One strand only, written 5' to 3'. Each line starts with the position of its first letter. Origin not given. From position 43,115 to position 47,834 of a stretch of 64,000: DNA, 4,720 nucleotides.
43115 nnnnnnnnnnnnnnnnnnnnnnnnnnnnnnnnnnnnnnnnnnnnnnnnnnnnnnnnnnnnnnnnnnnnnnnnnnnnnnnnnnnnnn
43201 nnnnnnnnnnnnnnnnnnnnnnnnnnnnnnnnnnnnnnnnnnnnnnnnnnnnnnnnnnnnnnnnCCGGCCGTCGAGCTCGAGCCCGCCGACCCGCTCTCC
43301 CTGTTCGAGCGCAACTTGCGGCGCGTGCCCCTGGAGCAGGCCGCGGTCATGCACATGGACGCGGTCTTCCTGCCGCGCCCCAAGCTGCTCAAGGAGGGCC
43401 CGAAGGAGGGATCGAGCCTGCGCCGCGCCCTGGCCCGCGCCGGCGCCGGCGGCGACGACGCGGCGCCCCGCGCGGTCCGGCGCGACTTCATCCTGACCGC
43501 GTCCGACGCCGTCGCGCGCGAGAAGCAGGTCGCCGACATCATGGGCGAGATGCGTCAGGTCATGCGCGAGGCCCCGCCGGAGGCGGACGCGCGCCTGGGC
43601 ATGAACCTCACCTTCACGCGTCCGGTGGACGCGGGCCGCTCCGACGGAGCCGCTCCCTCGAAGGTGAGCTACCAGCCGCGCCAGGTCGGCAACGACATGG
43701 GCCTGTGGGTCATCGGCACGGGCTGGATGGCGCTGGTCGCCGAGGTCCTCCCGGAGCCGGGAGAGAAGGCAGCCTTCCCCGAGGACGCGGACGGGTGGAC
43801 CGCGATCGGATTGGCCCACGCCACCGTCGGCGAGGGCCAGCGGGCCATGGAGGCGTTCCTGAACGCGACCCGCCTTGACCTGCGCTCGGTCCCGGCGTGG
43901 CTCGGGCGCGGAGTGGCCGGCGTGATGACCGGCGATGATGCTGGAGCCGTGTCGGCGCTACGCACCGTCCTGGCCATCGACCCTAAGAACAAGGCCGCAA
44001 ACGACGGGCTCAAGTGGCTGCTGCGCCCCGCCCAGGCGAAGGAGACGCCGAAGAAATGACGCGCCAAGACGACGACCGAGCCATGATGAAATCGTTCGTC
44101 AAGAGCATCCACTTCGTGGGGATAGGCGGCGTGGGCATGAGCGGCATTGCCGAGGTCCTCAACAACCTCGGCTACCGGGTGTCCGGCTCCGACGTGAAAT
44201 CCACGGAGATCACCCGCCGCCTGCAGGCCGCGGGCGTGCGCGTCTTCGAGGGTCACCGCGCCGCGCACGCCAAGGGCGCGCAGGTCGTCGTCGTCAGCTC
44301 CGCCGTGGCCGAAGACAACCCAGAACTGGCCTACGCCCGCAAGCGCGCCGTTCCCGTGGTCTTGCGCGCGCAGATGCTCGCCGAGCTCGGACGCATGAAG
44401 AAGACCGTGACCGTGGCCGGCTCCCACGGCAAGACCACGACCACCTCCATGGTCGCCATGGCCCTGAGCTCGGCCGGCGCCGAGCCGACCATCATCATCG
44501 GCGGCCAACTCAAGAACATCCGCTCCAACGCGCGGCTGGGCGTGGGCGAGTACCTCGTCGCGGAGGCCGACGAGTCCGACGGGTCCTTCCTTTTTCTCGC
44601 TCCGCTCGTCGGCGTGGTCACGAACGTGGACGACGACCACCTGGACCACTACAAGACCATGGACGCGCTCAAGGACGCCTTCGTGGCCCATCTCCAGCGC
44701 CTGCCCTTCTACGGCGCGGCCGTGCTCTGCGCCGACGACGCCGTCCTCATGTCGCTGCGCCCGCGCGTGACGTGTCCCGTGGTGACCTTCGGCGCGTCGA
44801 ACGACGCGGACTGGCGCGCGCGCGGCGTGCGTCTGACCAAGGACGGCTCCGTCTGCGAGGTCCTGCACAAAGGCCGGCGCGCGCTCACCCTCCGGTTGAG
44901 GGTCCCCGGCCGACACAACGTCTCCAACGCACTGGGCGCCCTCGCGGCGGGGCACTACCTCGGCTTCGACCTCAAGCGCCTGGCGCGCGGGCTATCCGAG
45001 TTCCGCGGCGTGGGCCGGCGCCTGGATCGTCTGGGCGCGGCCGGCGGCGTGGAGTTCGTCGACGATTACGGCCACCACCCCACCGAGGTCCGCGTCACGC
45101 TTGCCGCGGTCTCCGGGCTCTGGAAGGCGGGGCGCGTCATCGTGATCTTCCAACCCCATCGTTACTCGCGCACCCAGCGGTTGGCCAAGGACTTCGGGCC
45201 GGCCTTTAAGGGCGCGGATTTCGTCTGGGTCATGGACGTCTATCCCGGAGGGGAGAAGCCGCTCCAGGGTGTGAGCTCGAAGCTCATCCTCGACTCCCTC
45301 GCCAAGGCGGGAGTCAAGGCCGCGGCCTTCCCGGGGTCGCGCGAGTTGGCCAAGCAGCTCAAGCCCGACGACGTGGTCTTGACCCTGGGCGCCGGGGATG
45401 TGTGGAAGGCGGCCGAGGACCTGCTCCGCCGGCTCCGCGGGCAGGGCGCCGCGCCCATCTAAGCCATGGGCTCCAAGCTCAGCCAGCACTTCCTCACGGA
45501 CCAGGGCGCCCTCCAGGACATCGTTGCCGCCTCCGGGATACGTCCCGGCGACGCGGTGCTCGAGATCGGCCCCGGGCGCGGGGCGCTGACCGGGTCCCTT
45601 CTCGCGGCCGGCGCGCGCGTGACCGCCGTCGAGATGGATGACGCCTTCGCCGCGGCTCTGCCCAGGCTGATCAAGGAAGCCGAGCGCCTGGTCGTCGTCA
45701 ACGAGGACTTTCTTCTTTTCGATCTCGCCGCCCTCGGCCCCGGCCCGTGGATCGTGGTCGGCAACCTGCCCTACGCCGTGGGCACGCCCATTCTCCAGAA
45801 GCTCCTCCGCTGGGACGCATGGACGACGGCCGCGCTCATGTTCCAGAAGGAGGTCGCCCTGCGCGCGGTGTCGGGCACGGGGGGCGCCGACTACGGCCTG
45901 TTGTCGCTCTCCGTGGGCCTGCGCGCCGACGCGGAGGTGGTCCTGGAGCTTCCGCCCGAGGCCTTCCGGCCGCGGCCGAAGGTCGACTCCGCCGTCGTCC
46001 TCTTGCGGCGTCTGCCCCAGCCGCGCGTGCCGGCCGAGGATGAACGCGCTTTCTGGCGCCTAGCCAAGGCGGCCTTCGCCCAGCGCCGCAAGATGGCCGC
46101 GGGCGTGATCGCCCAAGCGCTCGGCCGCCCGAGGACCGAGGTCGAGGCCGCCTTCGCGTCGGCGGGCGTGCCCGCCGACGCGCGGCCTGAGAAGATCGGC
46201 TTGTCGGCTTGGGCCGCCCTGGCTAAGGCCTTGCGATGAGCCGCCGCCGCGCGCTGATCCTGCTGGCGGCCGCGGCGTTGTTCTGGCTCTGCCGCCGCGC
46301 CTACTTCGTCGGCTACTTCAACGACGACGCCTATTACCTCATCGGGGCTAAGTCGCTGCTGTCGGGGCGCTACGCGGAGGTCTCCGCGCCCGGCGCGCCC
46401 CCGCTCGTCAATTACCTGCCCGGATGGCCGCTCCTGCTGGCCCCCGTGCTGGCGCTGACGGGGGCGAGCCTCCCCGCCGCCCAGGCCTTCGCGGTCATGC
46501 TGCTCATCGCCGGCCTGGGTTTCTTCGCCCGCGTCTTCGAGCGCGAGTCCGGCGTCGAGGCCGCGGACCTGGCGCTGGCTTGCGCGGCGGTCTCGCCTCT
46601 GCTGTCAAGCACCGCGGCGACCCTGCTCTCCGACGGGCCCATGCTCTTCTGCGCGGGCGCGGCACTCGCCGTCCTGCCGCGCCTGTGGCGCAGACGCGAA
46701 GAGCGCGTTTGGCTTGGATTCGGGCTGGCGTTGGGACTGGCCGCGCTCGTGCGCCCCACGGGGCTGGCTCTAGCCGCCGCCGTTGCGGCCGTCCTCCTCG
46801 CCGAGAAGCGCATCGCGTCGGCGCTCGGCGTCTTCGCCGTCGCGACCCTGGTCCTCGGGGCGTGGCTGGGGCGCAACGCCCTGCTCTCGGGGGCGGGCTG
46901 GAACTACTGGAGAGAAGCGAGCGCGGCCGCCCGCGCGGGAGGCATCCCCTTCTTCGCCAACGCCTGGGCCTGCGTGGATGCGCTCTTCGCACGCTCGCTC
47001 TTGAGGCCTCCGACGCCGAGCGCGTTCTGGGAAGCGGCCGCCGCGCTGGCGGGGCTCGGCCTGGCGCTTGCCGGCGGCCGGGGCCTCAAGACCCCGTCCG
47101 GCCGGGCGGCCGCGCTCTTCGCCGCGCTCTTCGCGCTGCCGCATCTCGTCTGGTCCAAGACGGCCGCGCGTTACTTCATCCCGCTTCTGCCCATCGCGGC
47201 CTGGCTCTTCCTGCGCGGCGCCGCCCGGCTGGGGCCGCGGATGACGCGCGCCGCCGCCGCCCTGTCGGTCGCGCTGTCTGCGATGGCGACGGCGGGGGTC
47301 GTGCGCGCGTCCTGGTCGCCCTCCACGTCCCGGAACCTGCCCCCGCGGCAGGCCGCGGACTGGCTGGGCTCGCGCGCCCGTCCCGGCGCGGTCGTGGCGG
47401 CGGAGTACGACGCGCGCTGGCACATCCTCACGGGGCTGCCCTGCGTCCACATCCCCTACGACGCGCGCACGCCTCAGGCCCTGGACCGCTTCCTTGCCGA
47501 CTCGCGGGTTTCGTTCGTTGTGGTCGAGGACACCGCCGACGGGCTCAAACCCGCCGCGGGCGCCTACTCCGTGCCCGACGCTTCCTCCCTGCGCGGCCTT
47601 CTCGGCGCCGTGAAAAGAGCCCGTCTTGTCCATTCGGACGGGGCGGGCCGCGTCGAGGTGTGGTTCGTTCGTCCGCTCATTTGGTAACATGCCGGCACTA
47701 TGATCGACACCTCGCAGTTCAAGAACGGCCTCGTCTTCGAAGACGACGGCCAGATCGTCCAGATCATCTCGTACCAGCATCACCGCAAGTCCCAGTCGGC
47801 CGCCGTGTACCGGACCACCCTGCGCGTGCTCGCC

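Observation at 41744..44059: In-frame fusion of RdgB/Ham1 dITP/XTP pyrophosphatase to a signal-like segment and a large TPR domain, with near-zero spacing to a divergent BON-lipoprotein gene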

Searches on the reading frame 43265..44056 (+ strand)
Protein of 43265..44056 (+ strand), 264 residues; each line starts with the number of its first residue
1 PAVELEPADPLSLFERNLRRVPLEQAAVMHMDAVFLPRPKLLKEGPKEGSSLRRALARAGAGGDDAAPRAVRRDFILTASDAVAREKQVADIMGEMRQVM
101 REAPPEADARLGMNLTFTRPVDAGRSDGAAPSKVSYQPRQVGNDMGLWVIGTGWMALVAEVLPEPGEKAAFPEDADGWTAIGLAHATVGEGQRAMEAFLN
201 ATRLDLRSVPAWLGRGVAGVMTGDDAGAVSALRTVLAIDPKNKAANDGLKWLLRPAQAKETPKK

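Call 50: search_protein_representatives(protein=window:43265-44056:+)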
Query: 264 residues. Proteins with E-value up to 0.001 (for the whole library): 3079; up to 1e-10: 253; up to 1e-30: 20. The best 150 are listed.
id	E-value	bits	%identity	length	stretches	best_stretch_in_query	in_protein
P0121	1.9e-106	371.7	51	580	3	1-262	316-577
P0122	1.7e-74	267.0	53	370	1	7-262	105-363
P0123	2.8e-70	253.2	39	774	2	8-257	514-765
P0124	1.6e-61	224.6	48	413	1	6-255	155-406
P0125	4.4e-56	206.7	39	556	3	8-255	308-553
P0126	1.6e-55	204.9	42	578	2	7-261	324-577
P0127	3.3e-50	187.5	36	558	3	6-254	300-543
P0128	2.8e-48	181.2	44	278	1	31-255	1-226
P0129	9.2e-48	179.5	33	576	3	11-260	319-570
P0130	3.7e-46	174.2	47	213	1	52-258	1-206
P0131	3.7e-42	161.1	35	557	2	9-254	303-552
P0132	4.3e-40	154.3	37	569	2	5-254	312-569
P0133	2.6e-39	151.8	33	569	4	127-257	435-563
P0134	2.3e-38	148.6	33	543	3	9-257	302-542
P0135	2.0e-37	145.6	33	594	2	6-256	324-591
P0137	3.8e-34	134.8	27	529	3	4-263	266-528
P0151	4.6e-25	105.1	26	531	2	7-252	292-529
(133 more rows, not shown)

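Call 51: list_cluster_members(proteins=[P0121, P0123, P0125, P0126, P0127, P0129, P0132, P0135, P0137, P0151])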
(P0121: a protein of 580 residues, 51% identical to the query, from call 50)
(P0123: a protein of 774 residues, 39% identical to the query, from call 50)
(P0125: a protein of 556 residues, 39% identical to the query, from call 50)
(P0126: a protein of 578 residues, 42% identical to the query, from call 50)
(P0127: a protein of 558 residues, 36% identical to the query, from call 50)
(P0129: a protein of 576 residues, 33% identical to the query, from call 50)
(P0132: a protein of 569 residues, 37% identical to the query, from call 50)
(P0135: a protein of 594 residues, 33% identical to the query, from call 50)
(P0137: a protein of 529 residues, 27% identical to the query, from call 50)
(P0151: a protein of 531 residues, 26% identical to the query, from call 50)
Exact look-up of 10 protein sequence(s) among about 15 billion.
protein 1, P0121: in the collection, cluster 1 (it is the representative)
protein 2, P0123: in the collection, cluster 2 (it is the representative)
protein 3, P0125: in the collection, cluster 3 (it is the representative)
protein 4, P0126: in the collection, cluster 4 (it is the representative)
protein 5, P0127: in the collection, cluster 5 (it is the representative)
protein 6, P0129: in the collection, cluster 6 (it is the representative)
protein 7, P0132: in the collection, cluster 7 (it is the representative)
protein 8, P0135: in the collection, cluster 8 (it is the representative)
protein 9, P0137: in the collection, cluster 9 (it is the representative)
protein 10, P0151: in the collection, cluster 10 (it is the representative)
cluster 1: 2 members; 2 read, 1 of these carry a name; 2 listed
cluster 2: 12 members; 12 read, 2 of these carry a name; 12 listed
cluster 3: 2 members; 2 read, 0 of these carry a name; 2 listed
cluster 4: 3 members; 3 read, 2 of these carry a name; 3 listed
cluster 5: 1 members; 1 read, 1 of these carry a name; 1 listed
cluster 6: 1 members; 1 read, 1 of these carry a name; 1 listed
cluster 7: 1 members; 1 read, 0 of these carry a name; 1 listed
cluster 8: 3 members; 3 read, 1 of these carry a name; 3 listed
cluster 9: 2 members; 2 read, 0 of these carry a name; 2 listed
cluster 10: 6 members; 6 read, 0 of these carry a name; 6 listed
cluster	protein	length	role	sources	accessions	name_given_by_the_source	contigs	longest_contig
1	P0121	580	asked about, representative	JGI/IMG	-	Flp pilus assembly protein TadD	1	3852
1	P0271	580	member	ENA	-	-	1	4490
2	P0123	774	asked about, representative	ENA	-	-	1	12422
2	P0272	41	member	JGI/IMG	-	hypothetical protein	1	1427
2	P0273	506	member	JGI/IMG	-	tetratricopeptide (TPR) repeat protein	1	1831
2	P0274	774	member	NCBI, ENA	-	-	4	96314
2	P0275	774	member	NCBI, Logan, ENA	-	-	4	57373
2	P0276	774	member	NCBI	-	-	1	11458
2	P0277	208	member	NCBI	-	-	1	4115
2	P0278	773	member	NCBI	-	-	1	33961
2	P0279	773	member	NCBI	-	-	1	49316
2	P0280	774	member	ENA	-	-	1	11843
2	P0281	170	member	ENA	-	-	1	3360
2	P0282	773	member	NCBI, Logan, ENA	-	-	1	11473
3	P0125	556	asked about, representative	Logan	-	-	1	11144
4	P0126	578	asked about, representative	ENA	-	-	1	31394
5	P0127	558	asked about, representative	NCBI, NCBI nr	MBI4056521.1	MAG: tetratricopeptide repeat protein [Elusimicrobia bacterium] | tetratricopeptide repeat protein [Elusimicrobiota bacterium]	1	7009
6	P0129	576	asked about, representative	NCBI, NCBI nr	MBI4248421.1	MAG: tetratricopeptide repeat protein [Elusimicrobia bacterium] | tetratricopeptide repeat protein [Elusimicrobiota bacterium]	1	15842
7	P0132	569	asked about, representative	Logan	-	-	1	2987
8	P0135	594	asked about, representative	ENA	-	-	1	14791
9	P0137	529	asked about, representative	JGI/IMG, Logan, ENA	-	-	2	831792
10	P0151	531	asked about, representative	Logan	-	-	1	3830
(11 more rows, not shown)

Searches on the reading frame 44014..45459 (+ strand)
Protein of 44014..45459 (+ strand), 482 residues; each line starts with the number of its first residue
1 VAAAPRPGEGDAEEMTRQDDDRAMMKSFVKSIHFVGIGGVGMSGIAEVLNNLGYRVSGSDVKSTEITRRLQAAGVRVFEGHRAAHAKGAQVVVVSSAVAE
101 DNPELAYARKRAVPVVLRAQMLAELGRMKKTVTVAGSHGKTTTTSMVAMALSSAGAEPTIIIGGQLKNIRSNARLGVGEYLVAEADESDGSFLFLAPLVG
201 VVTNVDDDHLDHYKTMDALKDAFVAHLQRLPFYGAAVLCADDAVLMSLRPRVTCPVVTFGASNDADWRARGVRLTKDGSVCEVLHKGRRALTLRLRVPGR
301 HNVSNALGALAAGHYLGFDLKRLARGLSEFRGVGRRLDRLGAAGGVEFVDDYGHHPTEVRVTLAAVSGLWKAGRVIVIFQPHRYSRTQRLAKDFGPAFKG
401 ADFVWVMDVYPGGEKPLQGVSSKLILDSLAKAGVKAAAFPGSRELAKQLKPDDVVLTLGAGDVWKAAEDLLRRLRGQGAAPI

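Call 3: search_protein_families(library=pfam, proteins=[window:44014-45459:+], max_evalue=0.01)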
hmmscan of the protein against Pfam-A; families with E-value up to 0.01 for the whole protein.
window:44014-45459:+ (482 aa): 3 families
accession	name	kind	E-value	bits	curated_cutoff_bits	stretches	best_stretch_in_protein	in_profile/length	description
PF08245.18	Mur_ligase_M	-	1.1e-29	104.3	24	1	134-312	1-199/200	Mur ligase middle domain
PF01225.30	Mur_ligase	-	9.1e-29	100.1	21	1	32-128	2-93/95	Mur ligase family, catalytic domain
PF02875.26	Mur_ligase_C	-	4.2e-19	70.1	28.4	1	335-461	1-127/127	Mur ligase, glutamate ligase domain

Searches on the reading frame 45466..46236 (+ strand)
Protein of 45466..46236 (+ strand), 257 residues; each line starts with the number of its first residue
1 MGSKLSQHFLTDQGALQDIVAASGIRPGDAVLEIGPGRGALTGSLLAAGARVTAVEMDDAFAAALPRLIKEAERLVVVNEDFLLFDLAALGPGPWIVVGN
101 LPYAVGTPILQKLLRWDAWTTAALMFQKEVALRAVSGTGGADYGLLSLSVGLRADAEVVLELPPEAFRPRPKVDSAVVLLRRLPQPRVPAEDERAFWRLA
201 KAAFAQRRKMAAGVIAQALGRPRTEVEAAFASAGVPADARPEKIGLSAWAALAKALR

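Call 44: search_protein_families(library=pfam, proteins=[window:45466-46236:+], max_evalue=0.00001)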
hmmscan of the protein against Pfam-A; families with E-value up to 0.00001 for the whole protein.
window:45466-46236:+ (257 aa): 1 family
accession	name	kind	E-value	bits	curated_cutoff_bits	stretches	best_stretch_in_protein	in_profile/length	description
PF00398.26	RrnaAD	-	2.4e-48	165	24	1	4-219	7-227/263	Ribosomal RNA adenine dimethylase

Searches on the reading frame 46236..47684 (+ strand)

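Call 44: search_protein_families(library=pfam, proteins=[window:46236-47684:+], max_evalue=0.00001)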
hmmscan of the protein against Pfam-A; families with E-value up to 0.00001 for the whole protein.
window:46236-47684:+ (483 aa): 1 family
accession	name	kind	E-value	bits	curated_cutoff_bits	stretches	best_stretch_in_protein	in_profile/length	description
PF13231.12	PMT_2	-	2e-08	35.1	26.1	1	63-207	5-151/160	Dolichyl-phosphate-mannose-protein mannosyltransferase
